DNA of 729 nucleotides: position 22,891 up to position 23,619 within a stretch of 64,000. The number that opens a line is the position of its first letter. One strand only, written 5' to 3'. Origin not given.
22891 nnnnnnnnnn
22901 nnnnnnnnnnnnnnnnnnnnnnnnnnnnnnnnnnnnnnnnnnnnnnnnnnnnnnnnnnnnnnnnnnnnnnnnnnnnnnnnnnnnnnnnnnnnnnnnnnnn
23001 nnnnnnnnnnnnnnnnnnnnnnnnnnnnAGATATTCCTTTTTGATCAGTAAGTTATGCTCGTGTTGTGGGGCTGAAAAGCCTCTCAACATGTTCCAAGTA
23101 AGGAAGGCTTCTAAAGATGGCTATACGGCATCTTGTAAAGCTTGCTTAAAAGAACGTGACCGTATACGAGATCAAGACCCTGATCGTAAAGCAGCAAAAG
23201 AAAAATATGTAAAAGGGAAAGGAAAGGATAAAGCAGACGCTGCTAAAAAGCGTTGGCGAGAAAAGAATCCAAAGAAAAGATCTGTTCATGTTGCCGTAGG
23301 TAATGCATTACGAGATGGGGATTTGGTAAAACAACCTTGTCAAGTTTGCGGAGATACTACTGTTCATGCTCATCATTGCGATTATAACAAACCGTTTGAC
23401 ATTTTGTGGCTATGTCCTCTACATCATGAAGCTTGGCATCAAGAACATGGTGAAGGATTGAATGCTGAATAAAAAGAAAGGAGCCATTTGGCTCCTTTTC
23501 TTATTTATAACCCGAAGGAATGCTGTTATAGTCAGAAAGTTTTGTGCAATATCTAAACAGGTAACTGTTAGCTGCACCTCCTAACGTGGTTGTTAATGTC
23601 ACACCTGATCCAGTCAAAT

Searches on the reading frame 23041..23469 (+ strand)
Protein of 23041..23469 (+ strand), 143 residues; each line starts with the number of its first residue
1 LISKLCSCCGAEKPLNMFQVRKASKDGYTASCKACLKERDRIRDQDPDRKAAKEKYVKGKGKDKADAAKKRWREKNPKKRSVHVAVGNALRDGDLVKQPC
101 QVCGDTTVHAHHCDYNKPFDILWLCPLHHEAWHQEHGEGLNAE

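Call 102: search_protein_families(library=pfam, proteins=[window:23041-23469:+], max_evalue=0.01)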
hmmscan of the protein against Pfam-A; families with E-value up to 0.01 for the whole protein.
window:23041-23469:+ (143 aa): 1 family
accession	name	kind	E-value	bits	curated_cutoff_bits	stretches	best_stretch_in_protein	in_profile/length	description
PF20120.5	DUF6510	-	0.0065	16.8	26.4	0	4-37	27-59/86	Family of unknown function (DUF6510)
